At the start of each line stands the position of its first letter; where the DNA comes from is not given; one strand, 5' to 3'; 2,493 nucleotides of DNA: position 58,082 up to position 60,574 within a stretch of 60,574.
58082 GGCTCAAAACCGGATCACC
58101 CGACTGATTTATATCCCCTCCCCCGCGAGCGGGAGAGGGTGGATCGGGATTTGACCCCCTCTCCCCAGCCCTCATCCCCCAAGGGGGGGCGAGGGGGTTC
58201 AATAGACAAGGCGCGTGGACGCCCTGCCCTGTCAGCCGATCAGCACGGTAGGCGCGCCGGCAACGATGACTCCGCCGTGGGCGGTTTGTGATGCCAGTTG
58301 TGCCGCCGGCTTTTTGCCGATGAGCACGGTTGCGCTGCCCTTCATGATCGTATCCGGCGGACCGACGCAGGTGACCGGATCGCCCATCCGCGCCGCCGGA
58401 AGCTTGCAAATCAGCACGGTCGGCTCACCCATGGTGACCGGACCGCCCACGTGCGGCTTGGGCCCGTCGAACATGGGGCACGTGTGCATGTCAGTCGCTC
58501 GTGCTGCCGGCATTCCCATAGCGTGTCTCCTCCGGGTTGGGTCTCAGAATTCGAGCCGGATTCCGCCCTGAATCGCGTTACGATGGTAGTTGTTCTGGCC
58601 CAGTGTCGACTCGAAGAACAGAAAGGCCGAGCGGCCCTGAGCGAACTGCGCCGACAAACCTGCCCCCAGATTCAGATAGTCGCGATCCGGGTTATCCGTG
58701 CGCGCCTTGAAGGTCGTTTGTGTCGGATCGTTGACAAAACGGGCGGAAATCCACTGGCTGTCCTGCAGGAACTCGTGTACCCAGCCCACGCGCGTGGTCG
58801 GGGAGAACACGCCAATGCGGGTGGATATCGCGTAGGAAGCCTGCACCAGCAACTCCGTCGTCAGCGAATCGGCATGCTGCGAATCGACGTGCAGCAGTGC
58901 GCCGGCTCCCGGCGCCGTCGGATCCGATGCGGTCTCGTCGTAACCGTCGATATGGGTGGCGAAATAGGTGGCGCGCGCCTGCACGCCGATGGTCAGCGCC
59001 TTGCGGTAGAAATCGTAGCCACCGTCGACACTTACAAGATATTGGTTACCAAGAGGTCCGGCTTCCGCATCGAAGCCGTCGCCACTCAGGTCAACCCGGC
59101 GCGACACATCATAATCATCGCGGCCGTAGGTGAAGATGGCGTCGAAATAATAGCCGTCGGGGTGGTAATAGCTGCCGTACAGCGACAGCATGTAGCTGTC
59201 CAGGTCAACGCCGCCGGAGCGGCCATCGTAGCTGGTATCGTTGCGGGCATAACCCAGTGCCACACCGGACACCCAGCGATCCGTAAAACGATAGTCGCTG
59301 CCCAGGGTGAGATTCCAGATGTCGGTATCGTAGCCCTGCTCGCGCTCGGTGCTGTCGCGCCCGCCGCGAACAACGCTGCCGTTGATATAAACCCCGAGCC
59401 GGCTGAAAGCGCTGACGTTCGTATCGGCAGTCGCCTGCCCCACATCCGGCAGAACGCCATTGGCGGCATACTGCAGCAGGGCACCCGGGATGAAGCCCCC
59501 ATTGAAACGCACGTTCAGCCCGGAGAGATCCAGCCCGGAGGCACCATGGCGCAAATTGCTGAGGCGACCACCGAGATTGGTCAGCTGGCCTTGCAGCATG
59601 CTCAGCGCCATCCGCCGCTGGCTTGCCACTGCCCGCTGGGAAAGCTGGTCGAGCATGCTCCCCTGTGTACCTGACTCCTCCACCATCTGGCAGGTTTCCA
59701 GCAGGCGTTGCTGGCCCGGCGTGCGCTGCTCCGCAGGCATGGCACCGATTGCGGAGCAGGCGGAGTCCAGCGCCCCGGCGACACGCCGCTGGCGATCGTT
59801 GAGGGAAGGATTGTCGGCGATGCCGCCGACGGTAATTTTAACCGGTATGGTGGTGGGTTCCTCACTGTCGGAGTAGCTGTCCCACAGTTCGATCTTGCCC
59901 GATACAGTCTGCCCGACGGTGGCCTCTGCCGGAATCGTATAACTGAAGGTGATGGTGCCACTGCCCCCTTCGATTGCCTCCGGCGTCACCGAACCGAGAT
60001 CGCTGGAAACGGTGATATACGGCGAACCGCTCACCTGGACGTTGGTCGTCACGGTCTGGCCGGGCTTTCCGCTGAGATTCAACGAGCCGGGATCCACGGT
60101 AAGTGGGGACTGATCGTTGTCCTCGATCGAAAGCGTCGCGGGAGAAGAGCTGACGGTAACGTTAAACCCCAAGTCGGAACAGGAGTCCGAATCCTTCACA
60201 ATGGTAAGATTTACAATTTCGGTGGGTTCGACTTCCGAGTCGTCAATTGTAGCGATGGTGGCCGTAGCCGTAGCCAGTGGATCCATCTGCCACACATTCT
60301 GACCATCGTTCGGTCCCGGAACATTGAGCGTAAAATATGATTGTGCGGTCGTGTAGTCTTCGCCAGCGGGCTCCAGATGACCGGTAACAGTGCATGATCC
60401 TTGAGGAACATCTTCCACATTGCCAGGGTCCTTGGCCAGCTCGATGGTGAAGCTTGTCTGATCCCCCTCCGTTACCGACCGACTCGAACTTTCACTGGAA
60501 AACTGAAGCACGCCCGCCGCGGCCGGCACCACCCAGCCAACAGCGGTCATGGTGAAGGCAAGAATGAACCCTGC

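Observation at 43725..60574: Minus-strand array autotransporter-PAAR-kinase(FGE)-TpsB-TpsA converging on the T6SS fha/pppA operon: a possible kinase-wired secretion module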

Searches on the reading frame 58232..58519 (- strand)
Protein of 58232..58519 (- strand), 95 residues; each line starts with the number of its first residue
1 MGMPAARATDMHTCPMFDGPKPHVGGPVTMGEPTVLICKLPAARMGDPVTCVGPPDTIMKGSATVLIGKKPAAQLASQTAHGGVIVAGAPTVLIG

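Call 3: search_protein_families(library=pfam, proteins=[window:58232-58519:-])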
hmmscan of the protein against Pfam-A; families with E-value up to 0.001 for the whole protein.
window:58232-58519:- (95 aa): 1 family
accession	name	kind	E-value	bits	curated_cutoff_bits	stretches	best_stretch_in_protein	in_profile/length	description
PF05488.18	PAAR_motif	-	2.3e-24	85.8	27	1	19-87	2-70/70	PAAR motif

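Call 9: search_protein_families(library=ncbifam, proteins=[window:58232-58519:-])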
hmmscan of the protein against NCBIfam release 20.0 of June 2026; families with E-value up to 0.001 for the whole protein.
window:58232-58519:- (95 aa): 1 family
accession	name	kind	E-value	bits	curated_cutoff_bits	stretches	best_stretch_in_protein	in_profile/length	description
NF033420.0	T6SS_PAAR_dom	equivalog_domain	1.4e-10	41.2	124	2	2-53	33-83/94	type VI secretion system PAAR protein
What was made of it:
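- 58232..58519 (-): Minimal PAAR spike-tip protein of 95 aa. calls 3, 9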

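Call 36: find_encoding_contigs(protein=window:58232-58519:-, flank=10000, max_places=8)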
Protein window:58232-58519:- (95 aa): 8 contigs read that carry it; 8 places shown.
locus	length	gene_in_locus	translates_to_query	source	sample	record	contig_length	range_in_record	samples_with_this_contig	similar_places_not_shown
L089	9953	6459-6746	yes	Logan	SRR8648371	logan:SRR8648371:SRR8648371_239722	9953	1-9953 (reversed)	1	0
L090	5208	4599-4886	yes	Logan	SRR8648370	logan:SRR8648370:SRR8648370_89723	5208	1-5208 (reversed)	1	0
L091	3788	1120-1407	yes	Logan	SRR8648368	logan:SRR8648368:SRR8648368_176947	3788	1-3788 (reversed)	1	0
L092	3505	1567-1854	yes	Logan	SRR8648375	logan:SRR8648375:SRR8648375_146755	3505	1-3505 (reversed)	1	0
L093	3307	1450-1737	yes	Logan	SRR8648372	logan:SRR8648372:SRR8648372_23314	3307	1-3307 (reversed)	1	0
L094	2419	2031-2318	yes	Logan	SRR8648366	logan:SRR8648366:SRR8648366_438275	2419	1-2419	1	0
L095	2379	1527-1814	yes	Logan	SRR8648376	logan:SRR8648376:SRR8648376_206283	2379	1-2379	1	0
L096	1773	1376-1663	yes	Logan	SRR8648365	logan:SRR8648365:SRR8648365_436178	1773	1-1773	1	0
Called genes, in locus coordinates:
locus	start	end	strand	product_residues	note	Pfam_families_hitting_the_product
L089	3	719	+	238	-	?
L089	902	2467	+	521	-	PF00069:Pkinase, PF07714:PK_Tyr_Ser-Thr, PF03109:ABC1 (weak)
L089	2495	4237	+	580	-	PF08238:Sel1, PF00656:Peptidase_C14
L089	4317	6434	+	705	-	PF03797:Autotransporter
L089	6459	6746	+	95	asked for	PF05488:PAAR_motif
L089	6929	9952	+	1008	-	?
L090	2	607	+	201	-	?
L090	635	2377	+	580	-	PF08238:Sel1, PF00656:Peptidase_C14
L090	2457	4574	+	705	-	PF03797:Autotransporter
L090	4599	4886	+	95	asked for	PF05488:PAAR_motif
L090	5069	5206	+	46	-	?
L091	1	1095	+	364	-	?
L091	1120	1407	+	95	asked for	PF05488:PAAR_motif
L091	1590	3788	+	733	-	?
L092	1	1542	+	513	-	?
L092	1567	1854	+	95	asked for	PF05488:PAAR_motif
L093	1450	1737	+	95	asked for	PF05488:PAAR_motif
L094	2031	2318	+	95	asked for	PF05488:PAAR_motif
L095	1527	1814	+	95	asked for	PF05488:PAAR_motif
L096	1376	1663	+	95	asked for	PF05488:PAAR_motif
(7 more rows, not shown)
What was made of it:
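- Tried and rejected: The PAAR look-up solved this (call 36).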

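Call 38: search_protein_families(library=pfam, proteins=[L089:3-719:+, L089:902-2467:+, L089:2495-4237:+, L089:4317-6434:+], max_evalue=0.01)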
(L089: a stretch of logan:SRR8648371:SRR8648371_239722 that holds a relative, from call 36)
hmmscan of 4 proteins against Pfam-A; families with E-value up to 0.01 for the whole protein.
L089:3-719:+ (238 aa): 1 family
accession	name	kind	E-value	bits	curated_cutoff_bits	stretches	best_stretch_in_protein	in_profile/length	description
PF22011.2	DUF6931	-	3.1e-49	167.2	27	1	80-225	1-145/145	Family of unknown function (DUF6931)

L089:902-2467:+ (521 aa): 4 families
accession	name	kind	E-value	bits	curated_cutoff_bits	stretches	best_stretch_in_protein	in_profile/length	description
PF00069.31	Pkinase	-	1.2e-40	140.1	31.7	1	90-320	2-212/263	Protein kinase domain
PF07714.23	PK_Tyr_Ser-Thr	-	1.9e-27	96.6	23.1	1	91-350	3-248/258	Protein tyrosine and serine/threonine kinase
PF03109.22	ABC1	-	3.5e-06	26.8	22.9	1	207-245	179-217/244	ABC1 atypical kinase-like domain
PF01636.29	APH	-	0.0022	18.2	23.2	1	211-250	165-205/239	Phosphotransferase enzyme family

L089:2495-4237:+ (580 aa): 6 families
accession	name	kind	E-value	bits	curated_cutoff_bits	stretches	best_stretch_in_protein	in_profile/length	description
PF00656.27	Peptidase_C14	-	1.2e-22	81.2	21.4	1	333-559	3-224/233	Caspase domain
PF08238.18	Sel1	-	1.4e-17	63.9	30.7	2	153-184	1-32/36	Sel1 repeat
PF05667.16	CCDC22_CC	-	0.00076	19.2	39.2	1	190-308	181-298/477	CCDC22 protein coiled-coil region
PF25078.1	DUF7801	-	0.0035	18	33.2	1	191-302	32-138/155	Domain of unknown function (DUF7801)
PF03961.19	FapA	-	0.0058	16.7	31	0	197-299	149-259/272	Flagellar Assembly Protein A beta solenoid domain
PF04791.21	LMBR1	-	0.0071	15.7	31.9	1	200-296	209-302/510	LMBR1-like membrane protein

L089:4317-6434:+ (705 aa): 1 family
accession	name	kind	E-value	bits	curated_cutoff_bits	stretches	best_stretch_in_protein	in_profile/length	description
PF03797.25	Autotransporter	-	1.7e-55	189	26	1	427-680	4-251/255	Autotransporter beta-domain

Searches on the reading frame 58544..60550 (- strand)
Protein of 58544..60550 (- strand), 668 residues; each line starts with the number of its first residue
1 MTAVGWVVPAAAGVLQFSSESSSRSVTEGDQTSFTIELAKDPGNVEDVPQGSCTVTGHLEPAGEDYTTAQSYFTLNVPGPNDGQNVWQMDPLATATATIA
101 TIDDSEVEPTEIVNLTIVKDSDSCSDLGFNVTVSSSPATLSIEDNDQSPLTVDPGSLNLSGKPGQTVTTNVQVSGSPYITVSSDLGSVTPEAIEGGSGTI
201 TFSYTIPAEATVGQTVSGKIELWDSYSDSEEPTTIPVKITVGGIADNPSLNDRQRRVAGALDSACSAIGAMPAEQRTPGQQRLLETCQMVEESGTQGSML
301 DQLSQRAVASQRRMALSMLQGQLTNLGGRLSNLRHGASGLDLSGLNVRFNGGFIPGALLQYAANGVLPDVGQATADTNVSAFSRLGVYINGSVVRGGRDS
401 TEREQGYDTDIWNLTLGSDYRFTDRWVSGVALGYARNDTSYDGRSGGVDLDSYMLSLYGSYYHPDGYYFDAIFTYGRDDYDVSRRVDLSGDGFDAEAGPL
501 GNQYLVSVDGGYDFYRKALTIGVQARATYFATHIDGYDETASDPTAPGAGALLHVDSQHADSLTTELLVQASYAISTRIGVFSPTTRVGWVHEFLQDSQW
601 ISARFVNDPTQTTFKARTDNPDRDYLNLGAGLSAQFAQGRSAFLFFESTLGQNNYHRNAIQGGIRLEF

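Call 3: search_protein_families(library=pfam, proteins=[window:58544-60550:-])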
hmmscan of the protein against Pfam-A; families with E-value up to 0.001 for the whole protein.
window:58544-60550:- (668 aa): 1 family
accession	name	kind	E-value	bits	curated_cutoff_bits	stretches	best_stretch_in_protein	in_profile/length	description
PF03797.25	Autotransporter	-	1.5e-55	189.1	26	1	390-643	4-251/255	Autotransporter beta-domain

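Call 9: search_protein_families(library=ncbifam, proteins=[window:58544-60550:-])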
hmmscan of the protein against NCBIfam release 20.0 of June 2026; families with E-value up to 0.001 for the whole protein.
window:58544-60550:- (668 aa): 2 families
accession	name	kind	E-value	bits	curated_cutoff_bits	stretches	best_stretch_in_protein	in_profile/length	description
TIGR01414.1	autotrans_barl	domain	6.8e-21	74.8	16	1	397-668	176-432/432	autotransporter outer membrane beta-barrel domain-containing protein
NF041609.1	esterase_EstP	equivalog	1.8e-15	56.4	1000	1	405-639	388-614/642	esterase EstP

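Call 35: find_encoding_contigs(protein=window:58544-60550:-, flank=10000, max_places=4)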
Protein window:58544-60550:- (668 aa): no gene with exactly this product is on record in the collection.
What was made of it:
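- Tried and rejected: An exact look-up of the 668-aa autotransporter ORF failed (call 35), because the real gene starts outside the window.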

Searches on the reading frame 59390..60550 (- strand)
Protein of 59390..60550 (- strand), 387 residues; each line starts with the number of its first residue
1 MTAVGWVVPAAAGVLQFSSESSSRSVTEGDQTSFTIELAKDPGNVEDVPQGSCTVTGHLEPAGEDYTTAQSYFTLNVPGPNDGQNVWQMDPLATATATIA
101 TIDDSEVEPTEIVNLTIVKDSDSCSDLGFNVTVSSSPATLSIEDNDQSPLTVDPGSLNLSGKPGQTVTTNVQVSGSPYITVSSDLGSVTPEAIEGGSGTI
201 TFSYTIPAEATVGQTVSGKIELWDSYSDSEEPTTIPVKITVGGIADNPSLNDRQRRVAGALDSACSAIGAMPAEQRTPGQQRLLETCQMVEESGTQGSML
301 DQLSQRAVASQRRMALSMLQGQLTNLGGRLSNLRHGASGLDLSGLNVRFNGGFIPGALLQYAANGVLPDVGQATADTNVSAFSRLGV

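Call 80: search_protein_families(library=pfam, proteins=[window:59390-60550:-], max_evalue=0.1)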
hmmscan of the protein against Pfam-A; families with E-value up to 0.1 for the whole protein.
window:59390-60550:- (387 aa): 0 families
